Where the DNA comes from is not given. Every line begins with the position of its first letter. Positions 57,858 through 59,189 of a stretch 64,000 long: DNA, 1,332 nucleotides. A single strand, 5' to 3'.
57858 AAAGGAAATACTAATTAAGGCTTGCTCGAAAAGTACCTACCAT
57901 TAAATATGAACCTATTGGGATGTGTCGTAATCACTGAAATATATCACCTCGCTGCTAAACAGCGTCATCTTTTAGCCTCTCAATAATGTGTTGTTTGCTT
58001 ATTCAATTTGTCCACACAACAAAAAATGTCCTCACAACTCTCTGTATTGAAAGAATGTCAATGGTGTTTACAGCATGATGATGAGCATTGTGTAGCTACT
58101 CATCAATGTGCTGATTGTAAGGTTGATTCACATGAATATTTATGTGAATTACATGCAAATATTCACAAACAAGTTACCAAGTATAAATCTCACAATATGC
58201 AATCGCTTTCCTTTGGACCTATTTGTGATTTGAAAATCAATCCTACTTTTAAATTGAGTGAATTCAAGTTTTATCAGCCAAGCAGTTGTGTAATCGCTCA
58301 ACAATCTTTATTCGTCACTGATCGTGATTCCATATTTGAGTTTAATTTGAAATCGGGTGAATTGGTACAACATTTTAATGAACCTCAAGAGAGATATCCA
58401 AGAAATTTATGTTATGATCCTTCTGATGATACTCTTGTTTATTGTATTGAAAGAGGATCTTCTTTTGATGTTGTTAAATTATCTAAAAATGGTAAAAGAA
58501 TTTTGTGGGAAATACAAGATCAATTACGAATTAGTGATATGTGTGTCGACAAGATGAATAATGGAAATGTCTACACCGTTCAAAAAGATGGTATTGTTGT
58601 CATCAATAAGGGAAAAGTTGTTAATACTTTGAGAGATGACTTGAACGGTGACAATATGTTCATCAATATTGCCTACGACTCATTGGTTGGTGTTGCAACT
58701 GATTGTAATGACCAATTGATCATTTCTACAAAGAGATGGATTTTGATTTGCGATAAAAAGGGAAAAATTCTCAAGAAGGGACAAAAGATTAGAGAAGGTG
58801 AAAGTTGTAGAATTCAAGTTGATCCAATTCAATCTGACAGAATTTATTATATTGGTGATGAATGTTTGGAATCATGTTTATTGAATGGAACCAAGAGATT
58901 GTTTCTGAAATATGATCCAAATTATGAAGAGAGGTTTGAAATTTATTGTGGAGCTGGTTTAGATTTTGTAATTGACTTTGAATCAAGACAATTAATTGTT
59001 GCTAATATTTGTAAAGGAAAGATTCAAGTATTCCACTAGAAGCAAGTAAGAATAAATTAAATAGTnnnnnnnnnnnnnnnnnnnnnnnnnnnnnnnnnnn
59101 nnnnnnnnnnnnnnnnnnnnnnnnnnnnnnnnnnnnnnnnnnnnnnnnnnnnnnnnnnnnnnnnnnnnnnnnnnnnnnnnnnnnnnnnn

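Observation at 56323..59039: Head-to-head pair of RING-less B-box + NHL propeller genes, one with a tandemly triplicated B-box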

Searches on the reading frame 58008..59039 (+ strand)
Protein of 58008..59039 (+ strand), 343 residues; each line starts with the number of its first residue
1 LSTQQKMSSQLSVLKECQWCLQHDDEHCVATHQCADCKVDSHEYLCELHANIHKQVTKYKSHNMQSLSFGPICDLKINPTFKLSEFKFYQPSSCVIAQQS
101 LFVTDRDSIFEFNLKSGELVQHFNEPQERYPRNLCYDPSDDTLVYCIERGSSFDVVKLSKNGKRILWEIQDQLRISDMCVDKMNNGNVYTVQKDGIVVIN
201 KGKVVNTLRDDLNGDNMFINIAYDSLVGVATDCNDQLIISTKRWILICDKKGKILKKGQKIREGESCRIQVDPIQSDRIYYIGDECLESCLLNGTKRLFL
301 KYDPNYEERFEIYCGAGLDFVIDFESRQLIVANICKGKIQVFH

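Call 5: search_protein_families(library=pfam, proteins=[window:58008-59039:+], max_evalue=1)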
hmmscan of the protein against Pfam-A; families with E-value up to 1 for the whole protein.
window:58008-59039:+ (343 aa): 1 family
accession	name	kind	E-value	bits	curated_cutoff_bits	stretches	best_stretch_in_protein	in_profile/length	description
PF10282.15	Lactonase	-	0.12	12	21.7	1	101-161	258-323/344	Lactonase, 7-bladed beta-propeller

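Call 10: find_homologous_proteins(query=window:58026-59039:+)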
Query window:58026-59039:+ (337 aa): 1 proteins with E <= 0.001 among 579 candidates.
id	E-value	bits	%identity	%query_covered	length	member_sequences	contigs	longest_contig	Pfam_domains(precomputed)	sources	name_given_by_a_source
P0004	2.9e-227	771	98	100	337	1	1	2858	-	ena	-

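Call 42: list_cluster_members(proteins=[window:58026-59039:+, P0002, P0003, window:29438-30283:+, P0012, P0013, P0014, P0017, P0018, P0019])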
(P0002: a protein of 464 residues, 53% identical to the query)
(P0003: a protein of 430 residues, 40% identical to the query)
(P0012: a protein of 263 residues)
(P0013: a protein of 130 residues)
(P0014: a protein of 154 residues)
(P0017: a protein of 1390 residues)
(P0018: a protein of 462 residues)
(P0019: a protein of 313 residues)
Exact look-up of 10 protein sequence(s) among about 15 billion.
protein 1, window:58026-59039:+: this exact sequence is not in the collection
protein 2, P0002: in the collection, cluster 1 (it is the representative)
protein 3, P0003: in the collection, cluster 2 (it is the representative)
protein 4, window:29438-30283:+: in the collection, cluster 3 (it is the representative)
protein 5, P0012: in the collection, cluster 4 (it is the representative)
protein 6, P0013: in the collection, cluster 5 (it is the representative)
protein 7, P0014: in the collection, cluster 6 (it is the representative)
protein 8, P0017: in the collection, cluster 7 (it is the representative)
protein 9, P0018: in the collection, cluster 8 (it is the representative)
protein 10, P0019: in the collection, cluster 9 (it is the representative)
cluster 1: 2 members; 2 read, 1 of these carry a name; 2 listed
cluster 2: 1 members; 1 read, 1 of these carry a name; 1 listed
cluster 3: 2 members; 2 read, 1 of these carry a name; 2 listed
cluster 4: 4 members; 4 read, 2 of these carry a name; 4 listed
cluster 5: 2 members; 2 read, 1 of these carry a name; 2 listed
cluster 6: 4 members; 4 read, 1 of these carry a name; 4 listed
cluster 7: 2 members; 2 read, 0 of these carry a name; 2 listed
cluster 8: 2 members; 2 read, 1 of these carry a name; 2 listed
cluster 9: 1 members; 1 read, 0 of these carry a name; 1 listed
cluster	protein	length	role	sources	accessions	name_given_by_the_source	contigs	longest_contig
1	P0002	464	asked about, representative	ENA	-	-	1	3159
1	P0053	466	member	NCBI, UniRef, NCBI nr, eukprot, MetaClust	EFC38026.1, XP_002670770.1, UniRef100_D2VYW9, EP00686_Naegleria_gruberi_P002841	predicted protein [Naegleria gruberi] | Predicted protein n=1 Tax=Naegleria gruberi TaxID=5762 RepID=D2VYW9_NAEGR | uncharacterized protein NAEGRDRAFT_81762 [Naegleria gruberi]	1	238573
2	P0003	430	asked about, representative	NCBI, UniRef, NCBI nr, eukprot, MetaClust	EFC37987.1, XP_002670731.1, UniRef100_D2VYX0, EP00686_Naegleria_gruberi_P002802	predicted protein [Naegleria gruberi] | Predicted protein n=1 Tax=Naegleria gruberi TaxID=5762 RepID=D2VYX0_NAEGR | uncharacterized protein NAEGRDRAFT_53360 [Naegleria gruberi]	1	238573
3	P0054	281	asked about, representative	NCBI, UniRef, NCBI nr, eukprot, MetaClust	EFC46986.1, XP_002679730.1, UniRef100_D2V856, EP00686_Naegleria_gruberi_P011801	predicted protein [Naegleria gruberi] | Predicted protein n=1 Tax=Naegleria gruberi TaxID=5762 RepID=D2V856_NAEGR | uncharacterized protein NAEGRDRAFT_65035 [Naegleria gruberi]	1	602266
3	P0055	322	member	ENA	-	-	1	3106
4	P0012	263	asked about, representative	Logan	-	-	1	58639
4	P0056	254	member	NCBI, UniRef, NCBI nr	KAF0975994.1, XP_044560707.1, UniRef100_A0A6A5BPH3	hypothetical protein FDP41_005321 [Naegleria fowleri] | Uncharacterized protein n=1 Tax=Naegleria fowleri TaxID=5763 RepID=A0A6A5BPH3_NAEFO | uncharacterized protein FDP41_005321 [Naegleria fowleri]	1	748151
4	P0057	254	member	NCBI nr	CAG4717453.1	unnamed protein product [Naegleria fowleri]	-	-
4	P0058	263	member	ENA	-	-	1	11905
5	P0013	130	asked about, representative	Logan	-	-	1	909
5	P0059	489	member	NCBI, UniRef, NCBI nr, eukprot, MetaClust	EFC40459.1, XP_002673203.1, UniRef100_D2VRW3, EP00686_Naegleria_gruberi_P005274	predicted protein [Naegleria gruberi] | Predicted protein n=1 Tax=Naegleria gruberi TaxID=5762 RepID=D2VRW3_NAEGR | uncharacterized protein NAEGRDRAFT_51768 [Naegleria gruberi]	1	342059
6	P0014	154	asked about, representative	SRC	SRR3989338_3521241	-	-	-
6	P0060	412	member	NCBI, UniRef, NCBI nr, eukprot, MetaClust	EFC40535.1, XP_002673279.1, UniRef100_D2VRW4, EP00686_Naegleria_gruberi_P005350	predicted protein [Naegleria gruberi] | Predicted protein n=1 Tax=Naegleria gruberi TaxID=5762 RepID=D2VRW4_NAEGR | uncharacterized protein NAEGRDRAFT_71727 [Naegleria gruberi]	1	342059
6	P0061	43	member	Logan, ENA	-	-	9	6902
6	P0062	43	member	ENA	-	-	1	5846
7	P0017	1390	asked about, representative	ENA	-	-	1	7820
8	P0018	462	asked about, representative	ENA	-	-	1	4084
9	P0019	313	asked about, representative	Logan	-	-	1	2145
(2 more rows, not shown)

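Call 63: find_homologous_proteins(query=A8, max_evalue=0.00001)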
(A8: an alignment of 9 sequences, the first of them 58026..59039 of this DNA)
Query A8 (9 sequences) (337 aa, profile of the alignment): 3 proteins with E <= 0.00001 among 2145 candidates.
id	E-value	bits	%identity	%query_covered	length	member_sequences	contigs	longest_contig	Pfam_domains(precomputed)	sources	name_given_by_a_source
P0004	8.2e-94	333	98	100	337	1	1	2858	-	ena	-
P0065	4.0e-28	117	23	18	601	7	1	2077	PF07714.24,PF00069.32,PF17170.11,PF03109.23,PF01436.28,PF06739.18,PF08450.19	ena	-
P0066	3.7e-23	100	31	26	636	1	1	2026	PF06977.18,PF24684.2,PF01436.28,PF25021.2,PF06739.18,PF08450.19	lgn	-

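Call 68: search_protein_families(library=pfam, proteins=[P0055, P0059, P0060], max_evalue=0.01)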
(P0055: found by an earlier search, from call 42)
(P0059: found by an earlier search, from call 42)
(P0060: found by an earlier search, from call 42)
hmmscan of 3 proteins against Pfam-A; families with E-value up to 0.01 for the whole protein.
P0055 (322 aa): 8 families
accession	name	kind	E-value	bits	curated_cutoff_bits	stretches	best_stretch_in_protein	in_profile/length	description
PF01436.27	NHL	-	8.5e-15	54.4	20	2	240-268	1-28/28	NHL repeat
PF13570.13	Beta-prop_ACSF4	-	3e-09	37.2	133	1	65-292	62-265/329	Beta-alanine-activating enzyme, beta-propeller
PF17170.10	DUF5128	-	4e-08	33.2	22.9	1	202-272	52-121/321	6-bladed beta-propeller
PF01731.26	Arylesterase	-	6.6e-07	29.9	21.3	0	187-223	48-84/86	Arylesterase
PF08450.18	SGL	-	1.9e-05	24.8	26.3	0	193-274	134-216/246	SMP-30/Gluconolactonase/LRE-like region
PF10282.15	Lactonase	-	0.00022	21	21.7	0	236-318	239-318/344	Lactonase, 7-bladed beta-propeller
PF18975.6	DUF5711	-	0.00044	20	26.3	0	101-172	25-90/344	Family of unknown function (DUF5711)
PF16288.11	DUF4934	-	0.004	17.7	27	0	201-275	30-101/102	Domain of unknown function (DUF4934)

P0059 (489 aa): 4 families
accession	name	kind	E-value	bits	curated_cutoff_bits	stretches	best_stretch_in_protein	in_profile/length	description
PF01436.27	NHL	-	2.3e-15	56.2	20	1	460-487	1-27/28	NHL repeat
PF08450.18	SGL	-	9.3e-06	25.8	26.3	1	218-353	129-218/246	SMP-30/Gluconolactonase/LRE-like region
PF01731.26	Arylesterase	-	3.3e-05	24.5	21.3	0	459-488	52-81/86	Arylesterase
PF22586.1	ANCHR-like_BBOX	-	0.00022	21.7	27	0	65-106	2-38/39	ANCHR-like B-box zinc-binding domain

P0060 (412 aa): 2 families
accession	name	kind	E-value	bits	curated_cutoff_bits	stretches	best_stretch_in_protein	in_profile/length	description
PF01363.27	FYVE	-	0.00038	21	27.8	1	2-66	8-64/67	FYVE zinc finger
PF11224.13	DUF3023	-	0.0049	17.2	22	0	282-316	1-36/129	Protein of unknown function (DUF3023)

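Call 80: predict_structure(alignment_id=A9)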
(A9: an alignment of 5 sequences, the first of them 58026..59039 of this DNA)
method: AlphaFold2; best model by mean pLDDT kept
length: 337 residues; sequences in the alignment: 5
mean_pLDDT: 75.6   pTM: 0.70
mean pLDDT of the five models: 75.6, 71.1, 69.4, 68.7, 66.7
residues with pLDDT >= 90: 43; 70-90: 214; 50-70: 38; < 50: 42
segments of 3 or more residues with pLDDT < 50: 1-7, 63-79, 209-211, 300-309
pLDDT, mean of each block of 10 residues (from residue 1): 45 69 76 66 78 80 39 39 84 89 85 80 85 90 81 85 78 83 88 89 70 64 88 88 88 74 83 81 84 59 46 82 80 74
secondary structure, 60 per line:
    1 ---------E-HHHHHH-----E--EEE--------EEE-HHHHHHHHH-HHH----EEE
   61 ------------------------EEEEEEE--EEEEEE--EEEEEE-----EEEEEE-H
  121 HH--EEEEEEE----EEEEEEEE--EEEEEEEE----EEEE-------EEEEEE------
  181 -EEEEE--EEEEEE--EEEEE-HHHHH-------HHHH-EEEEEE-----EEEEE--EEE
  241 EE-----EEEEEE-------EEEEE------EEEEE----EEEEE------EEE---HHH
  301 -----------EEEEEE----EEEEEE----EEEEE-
elements in order: H12-17 E26-28 E37-39 H41-49 E58-60 E85-91 E94-99 E102-107 E113-118 E125-131 E136-143 E146-153 E158-161 E169-174 E182-186 E189-194 E197-201 H203-207 H215-218 E220-225 E231-235 E238-242 E248-253 E261-265 E272-276 E281-285 E292-294 E312-317 E322-327 E332-336

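Call 93: search_protein_families(library=ncbifam, proteins=[window:58026-59039:+], max_evalue=0.1)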
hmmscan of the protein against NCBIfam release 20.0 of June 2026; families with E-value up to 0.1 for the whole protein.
window:58026-59039:+ (337 aa): 0 families
